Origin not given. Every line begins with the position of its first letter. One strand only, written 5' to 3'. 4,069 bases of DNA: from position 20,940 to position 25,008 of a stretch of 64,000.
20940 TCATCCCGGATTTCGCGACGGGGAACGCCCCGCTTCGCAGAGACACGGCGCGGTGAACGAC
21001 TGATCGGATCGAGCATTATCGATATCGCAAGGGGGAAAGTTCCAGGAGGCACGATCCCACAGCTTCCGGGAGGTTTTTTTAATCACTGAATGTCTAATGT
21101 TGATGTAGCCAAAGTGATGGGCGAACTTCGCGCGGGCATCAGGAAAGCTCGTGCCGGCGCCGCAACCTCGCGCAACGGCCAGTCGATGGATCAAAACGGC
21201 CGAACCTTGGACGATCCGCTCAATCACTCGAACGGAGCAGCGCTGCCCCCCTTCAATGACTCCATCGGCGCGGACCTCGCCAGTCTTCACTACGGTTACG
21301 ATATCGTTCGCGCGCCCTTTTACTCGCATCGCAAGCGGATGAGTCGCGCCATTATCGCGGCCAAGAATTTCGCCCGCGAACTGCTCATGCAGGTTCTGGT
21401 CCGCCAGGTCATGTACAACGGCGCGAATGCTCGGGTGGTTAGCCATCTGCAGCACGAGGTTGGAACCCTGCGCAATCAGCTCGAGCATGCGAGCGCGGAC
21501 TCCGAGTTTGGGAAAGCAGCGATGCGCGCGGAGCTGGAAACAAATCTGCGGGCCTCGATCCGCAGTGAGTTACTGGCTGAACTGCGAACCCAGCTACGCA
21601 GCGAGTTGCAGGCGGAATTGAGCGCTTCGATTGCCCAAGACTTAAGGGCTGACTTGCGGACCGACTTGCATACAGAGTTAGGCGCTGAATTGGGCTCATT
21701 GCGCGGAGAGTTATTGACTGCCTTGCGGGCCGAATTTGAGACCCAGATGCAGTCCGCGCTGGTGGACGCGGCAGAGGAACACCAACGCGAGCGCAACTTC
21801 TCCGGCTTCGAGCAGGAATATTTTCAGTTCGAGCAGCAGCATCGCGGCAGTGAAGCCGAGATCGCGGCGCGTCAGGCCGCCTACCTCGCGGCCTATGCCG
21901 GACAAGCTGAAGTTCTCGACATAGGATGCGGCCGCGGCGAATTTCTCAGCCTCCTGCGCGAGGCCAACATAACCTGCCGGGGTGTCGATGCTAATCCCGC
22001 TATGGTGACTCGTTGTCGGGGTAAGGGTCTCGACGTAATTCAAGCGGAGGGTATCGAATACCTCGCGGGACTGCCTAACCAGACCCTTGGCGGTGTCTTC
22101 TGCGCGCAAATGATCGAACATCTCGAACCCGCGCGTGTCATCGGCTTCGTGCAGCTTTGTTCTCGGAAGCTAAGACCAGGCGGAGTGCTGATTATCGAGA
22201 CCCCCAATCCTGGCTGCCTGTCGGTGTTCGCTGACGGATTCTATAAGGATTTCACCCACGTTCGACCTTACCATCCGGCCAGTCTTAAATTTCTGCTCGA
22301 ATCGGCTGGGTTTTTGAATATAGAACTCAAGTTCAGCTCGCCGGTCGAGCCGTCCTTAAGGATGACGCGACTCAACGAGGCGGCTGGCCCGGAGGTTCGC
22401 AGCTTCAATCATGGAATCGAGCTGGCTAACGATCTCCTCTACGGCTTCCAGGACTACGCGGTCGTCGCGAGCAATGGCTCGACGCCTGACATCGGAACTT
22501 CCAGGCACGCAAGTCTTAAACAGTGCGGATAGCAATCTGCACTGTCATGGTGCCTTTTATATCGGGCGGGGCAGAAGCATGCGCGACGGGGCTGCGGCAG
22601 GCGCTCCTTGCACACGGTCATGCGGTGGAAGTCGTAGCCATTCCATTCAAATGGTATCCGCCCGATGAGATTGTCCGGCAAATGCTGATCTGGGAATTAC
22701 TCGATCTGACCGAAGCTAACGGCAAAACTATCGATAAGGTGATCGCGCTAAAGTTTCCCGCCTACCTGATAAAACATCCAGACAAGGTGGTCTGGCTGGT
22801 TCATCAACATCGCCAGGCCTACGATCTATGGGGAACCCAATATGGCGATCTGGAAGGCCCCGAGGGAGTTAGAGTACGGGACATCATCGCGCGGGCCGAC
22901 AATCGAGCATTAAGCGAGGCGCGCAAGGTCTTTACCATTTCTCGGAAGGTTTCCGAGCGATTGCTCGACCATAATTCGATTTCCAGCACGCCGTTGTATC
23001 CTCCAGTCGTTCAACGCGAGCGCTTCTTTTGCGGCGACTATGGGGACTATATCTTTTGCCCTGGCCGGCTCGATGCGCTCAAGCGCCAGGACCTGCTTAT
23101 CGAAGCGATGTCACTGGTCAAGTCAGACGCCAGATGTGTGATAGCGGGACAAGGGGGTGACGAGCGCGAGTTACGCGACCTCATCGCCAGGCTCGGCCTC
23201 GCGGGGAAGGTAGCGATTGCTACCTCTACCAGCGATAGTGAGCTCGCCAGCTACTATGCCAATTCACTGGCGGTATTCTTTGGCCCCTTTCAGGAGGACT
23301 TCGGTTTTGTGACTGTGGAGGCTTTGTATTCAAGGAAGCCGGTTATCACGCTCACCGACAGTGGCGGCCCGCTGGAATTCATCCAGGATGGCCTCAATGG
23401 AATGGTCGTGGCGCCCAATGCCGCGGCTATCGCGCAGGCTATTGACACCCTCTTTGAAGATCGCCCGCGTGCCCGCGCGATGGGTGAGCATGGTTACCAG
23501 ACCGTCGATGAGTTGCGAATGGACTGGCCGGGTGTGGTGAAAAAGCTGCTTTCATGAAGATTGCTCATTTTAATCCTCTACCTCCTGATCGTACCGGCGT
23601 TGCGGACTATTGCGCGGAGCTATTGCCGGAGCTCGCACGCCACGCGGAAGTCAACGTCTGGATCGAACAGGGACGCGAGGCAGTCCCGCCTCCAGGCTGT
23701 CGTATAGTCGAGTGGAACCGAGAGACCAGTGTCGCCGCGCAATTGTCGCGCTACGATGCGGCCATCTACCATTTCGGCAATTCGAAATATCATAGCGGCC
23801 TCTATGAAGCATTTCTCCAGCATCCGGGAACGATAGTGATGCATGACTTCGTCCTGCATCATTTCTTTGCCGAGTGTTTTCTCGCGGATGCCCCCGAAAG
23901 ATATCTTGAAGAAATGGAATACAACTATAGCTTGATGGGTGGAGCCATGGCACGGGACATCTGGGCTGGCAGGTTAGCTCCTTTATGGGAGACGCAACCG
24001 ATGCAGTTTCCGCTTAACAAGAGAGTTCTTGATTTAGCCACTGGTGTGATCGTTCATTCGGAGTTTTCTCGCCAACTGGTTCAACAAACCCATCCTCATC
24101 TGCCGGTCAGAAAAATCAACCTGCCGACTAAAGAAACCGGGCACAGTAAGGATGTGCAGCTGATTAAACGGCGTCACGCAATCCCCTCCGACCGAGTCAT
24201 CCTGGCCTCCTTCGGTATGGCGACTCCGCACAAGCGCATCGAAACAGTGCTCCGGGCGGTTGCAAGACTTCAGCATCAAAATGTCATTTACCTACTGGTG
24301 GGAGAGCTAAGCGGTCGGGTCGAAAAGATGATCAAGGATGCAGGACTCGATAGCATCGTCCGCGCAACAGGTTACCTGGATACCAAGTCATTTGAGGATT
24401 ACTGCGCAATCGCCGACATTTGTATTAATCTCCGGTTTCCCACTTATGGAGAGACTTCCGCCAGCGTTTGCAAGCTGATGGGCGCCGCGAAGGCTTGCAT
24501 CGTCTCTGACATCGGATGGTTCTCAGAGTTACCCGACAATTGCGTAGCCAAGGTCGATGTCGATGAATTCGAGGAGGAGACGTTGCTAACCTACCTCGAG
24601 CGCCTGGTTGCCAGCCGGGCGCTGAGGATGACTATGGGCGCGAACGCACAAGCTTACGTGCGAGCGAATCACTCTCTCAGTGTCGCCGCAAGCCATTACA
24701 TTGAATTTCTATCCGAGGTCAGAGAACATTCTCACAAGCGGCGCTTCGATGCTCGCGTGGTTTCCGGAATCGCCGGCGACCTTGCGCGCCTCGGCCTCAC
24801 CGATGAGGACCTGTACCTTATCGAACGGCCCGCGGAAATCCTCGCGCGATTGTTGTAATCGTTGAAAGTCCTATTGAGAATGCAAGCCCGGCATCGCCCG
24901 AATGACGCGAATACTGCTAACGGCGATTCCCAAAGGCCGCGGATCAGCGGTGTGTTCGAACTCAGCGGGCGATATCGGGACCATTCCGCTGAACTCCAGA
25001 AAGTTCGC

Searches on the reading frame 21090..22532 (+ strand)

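Call 14: search_protein_families(library=pfam, proteins=[window:21090-22532:+], max_evalue=0.001)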
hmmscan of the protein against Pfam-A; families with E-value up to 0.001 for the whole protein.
window:21090-22532:+ (480 aa): 6 families
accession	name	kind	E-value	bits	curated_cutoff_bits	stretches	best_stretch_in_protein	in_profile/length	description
PF13489.12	Methyltransf_23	-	9.5e-16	58.4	27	1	270-412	21-163/164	Methyltransferase domain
PF08241.18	Methyltransf_11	-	5.8e-13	49.7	21.2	1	276-369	1-95/95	Methyltransferase domain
PF13649.12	Methyltransf_25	-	2.2e-11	44.7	27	1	275-365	1-97/97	Methyltransferase domain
PF07021.18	MetW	-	3.5e-10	40.3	21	1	273-375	15-113/193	Methionine biosynthesis protein MetW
PF08242.18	Methyltransf_12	-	5.6e-08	33.9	30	1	276-367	1-98/98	Methyltransferase domain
PF13847.12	Methyltransf_31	-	6.2e-07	29.6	27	1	273-373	5-113/145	Methyltransferase domain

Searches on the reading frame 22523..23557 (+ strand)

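Call 14: search_protein_families(library=pfam, proteins=[window:22523-23557:+], max_evalue=0.001)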
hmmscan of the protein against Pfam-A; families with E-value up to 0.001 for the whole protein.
window:22523-23557:+ (344 aa): 4 families
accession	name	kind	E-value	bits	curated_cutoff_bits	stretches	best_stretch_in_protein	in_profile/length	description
PF00534.26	Glycos_transf_1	-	2.6e-31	108.9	26.4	1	176-326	17-171/172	Glycosyl transferases group 1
PF13692.12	Glyco_trans_1_4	-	1.8e-22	80.5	27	1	176-313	3-142/142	Glycosyl transferases group 1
PF20706.3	GT4-conflict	-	1.5e-05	24.7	26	1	177-342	200-385/385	Family 4 Glycosyltransferase in conflict systems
PF13439.12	Glyco_transf_4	-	0.00061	20.3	28.5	0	15-153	2-154/170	Glycosyltransferase Family 4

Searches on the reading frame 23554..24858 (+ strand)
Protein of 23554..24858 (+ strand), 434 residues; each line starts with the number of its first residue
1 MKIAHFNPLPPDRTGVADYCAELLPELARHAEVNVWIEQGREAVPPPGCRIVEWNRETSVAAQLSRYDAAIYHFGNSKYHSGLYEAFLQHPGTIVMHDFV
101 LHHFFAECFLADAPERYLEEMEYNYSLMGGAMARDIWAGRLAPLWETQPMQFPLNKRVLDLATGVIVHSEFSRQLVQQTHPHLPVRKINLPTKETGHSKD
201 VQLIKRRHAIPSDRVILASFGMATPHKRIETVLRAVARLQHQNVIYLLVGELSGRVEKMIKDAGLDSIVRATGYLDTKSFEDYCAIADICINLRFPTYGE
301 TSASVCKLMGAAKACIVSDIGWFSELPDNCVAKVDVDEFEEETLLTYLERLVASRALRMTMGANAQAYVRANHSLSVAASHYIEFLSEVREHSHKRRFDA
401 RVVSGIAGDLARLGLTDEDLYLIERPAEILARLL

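Call 14: search_protein_families(library=pfam, proteins=[window:23554-24858:+], max_evalue=0.001)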
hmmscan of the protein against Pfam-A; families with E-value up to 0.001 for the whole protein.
window:23554-24858:+ (434 aa): 2 families
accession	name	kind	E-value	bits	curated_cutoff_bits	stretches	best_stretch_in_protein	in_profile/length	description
PF00534.26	Glycos_transf_1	-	4.4e-11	43.1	26.4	1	203-366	4-170/172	Glycosyl transferases group 1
PF13692.12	Glyco_trans_1_4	-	2.3e-08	34.9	27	1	219-341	6-134/142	Glycosyl transferases group 1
